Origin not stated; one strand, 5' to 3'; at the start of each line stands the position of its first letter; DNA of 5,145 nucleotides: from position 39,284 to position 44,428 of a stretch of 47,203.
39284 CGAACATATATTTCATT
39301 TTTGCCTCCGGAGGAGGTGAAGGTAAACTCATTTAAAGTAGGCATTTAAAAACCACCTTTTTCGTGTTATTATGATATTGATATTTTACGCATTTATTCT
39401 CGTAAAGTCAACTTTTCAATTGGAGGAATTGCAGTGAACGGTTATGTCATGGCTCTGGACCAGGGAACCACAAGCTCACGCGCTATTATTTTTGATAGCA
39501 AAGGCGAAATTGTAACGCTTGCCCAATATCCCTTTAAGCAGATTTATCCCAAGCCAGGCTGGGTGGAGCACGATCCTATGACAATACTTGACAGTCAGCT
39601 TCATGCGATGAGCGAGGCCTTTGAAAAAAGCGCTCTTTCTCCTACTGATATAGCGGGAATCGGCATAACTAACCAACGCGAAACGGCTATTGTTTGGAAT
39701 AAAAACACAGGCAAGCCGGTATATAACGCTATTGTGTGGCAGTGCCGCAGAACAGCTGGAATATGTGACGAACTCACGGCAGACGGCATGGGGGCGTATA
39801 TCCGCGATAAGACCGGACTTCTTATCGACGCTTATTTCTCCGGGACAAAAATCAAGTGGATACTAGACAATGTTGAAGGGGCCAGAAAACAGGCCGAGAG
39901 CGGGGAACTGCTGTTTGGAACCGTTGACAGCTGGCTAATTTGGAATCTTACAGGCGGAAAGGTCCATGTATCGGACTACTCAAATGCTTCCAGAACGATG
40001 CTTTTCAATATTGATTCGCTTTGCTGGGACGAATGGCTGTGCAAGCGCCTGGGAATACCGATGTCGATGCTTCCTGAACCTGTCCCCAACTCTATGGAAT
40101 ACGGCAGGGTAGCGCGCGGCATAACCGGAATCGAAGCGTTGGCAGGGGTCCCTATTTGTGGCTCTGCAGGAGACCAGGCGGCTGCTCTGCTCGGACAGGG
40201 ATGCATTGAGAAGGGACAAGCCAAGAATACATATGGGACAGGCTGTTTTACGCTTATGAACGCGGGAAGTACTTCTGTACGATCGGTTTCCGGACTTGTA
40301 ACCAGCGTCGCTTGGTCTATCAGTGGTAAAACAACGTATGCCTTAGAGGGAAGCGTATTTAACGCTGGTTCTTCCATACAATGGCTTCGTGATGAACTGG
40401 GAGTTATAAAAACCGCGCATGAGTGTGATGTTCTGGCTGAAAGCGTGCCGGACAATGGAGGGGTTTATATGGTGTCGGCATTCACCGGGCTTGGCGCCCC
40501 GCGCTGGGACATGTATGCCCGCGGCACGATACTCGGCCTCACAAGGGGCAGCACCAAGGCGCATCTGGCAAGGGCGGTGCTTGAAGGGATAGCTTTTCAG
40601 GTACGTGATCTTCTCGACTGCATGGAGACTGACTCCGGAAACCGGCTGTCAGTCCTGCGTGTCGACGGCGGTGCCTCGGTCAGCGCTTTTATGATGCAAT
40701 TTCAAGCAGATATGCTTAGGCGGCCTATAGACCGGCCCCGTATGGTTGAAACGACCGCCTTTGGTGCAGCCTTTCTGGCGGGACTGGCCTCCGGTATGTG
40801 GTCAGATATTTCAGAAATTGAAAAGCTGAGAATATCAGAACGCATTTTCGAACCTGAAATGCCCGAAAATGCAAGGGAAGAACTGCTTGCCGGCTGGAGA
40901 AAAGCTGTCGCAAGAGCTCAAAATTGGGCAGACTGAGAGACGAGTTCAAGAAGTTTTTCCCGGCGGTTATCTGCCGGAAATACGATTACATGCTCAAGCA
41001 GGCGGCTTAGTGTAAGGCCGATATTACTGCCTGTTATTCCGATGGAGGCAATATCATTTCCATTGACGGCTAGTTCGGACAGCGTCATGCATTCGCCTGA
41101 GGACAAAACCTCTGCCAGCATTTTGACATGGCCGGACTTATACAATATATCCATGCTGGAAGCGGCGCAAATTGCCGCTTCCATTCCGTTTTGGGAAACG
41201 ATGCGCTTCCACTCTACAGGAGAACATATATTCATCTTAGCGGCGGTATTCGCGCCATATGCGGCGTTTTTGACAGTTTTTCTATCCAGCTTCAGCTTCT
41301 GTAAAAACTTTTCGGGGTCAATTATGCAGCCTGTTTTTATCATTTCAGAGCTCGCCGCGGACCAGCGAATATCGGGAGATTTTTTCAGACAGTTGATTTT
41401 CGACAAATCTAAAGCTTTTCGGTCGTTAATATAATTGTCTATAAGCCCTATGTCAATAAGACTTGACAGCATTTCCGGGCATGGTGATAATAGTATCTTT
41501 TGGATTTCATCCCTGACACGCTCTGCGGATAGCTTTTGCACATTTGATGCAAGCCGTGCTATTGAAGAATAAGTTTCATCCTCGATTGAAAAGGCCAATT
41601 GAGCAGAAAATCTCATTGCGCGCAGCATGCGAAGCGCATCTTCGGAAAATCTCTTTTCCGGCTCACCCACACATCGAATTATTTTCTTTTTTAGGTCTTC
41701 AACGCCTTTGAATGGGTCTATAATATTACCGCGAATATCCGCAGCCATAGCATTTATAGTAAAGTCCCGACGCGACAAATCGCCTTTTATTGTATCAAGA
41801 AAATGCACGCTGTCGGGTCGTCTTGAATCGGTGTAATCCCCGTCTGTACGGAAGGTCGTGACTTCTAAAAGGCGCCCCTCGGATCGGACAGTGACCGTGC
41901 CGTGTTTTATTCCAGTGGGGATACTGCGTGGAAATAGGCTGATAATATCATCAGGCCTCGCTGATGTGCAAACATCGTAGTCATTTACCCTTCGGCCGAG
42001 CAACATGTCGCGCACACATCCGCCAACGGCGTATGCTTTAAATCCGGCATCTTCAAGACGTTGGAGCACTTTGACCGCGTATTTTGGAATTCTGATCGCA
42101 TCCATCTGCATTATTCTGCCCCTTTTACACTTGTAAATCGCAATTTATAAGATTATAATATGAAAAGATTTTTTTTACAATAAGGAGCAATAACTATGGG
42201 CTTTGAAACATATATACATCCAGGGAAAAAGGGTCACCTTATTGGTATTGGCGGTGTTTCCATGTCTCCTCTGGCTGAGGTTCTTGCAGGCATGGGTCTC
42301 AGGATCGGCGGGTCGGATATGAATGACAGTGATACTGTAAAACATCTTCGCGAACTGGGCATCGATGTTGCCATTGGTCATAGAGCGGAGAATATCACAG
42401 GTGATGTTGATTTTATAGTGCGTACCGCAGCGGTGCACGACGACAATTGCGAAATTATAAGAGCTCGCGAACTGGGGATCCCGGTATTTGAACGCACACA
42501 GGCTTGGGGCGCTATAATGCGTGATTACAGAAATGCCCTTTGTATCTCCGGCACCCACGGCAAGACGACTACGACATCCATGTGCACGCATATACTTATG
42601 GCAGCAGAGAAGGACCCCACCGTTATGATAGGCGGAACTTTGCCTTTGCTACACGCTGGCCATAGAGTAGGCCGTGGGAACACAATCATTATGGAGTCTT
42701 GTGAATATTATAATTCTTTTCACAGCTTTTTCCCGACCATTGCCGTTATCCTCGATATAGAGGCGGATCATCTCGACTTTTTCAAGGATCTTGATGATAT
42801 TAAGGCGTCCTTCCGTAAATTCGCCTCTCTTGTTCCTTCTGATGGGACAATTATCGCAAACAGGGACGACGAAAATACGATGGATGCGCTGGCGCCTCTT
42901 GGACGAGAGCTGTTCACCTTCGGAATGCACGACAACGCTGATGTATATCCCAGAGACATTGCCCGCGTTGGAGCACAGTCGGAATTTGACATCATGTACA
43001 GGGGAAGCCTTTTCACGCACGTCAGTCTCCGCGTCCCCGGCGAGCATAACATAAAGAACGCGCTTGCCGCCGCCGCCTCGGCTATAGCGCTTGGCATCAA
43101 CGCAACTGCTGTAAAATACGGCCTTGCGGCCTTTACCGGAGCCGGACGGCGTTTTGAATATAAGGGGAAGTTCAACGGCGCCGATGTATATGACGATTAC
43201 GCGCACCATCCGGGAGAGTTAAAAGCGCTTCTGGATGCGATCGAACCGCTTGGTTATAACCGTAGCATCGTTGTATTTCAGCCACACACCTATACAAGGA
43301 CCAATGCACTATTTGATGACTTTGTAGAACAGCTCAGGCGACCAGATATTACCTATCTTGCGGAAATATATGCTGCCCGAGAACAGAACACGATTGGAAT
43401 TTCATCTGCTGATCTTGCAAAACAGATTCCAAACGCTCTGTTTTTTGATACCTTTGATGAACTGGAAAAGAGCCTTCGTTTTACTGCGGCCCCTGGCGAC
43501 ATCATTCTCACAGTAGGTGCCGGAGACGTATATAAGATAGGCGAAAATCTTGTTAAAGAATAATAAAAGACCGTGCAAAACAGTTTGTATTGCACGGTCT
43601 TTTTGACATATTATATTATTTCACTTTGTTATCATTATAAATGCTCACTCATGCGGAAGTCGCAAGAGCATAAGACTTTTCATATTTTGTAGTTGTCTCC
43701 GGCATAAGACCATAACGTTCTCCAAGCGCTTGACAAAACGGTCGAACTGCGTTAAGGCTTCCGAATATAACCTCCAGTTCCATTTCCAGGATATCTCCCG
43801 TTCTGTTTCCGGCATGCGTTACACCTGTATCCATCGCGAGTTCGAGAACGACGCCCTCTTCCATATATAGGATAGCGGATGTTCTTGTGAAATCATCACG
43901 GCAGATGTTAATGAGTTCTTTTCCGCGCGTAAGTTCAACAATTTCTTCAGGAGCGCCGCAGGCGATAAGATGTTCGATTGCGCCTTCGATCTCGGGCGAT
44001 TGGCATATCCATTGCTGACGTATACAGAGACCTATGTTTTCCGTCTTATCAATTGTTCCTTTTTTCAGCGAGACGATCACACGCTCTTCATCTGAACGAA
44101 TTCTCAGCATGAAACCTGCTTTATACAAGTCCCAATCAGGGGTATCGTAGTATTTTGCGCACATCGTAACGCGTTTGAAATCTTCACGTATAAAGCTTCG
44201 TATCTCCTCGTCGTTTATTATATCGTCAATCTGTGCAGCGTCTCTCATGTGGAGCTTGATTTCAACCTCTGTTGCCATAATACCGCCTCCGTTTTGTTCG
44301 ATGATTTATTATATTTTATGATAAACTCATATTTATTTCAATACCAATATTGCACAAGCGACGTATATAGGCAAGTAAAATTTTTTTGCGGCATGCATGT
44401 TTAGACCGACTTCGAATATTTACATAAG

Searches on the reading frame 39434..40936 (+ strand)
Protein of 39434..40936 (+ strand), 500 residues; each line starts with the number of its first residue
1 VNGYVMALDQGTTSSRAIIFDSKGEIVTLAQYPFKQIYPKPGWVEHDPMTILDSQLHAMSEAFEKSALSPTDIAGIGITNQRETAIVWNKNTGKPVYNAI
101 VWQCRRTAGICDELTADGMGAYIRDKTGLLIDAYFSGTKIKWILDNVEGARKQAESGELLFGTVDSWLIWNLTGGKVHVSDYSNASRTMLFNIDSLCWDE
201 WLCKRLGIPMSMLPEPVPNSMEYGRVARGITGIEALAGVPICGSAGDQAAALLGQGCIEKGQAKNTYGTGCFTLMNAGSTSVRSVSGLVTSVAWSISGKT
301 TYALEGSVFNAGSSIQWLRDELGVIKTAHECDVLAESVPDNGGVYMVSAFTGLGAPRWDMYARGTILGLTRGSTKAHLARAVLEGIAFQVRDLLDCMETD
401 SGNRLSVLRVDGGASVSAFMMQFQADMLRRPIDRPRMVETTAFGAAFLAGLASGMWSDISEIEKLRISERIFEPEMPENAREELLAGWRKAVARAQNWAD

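Call 89: search_protein_families(library=pfam, proteins=[window:39434-40936:+], max_evalue=0.00001)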
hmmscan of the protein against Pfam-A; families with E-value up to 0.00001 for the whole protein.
window:39434-40936:+ (500 aa): 2 families
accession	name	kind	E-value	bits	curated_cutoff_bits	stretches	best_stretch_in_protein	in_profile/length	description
PF00370.27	FGGY_N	-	6e-80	268.8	28.8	1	4-254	1-245/245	FGGY family of carbohydrate kinases, N-terminal domain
PF02782.22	FGGY_C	-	1.9e-42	145.8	27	1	264-452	2-197/198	FGGY family of carbohydrate kinases, C-terminal domain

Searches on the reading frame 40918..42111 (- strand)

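Call 89: search_protein_families(library=pfam, proteins=[window:40918-42111:-], max_evalue=0.00001)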
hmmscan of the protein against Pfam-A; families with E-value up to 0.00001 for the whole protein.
window:40918-42111:- (397 aa): 2 families
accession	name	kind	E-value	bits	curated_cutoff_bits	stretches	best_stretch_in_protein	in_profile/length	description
PF01743.26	PolyA_pol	-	1.6e-37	129.1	23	1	26-146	1-126/126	Poly A polymerase head domain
PF12627.12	PolyA_pol_RNAbd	-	2.3e-12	46.9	22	1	174-225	2-54/64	Probable RNA and SrmB- binding site of polymerase A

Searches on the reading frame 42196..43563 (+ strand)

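Call 89: search_protein_families(library=pfam, proteins=[window:42196-43563:+], max_evalue=0.00001)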
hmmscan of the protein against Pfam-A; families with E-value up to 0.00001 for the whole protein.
window:42196-43563:+ (455 aa): 3 families
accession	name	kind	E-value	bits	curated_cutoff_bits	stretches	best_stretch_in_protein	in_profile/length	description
PF08245.18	Mur_ligase_M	-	1.9e-29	103.5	24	1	117-296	1-200/200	Mur ligase middle domain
PF01225.30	Mur_ligase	-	2.1e-22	79.8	21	1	14-112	3-95/95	Mur ligase family, catalytic domain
PF02875.26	Mur_ligase_C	-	6.1e-19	69.5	28.4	1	318-443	1-127/127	Mur ligase, glutamate ligase domain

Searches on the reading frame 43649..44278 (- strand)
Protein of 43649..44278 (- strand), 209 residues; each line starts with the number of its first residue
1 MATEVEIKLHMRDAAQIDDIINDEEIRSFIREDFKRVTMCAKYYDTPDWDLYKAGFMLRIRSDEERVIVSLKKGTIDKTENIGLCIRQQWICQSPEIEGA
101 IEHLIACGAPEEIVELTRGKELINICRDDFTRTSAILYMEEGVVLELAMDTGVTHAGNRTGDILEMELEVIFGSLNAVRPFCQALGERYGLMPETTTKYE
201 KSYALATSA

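Call 89: search_protein_families(library=pfam, proteins=[window:43649-44278:-], max_evalue=0.00001)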
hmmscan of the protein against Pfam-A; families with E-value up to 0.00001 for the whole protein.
window:43649-44278:- (209 aa): 1 family
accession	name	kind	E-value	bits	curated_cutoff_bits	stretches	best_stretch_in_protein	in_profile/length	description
PF01928.26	CYTH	-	1.4e-10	41.7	23.2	1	3-203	2-179/179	CYTH domain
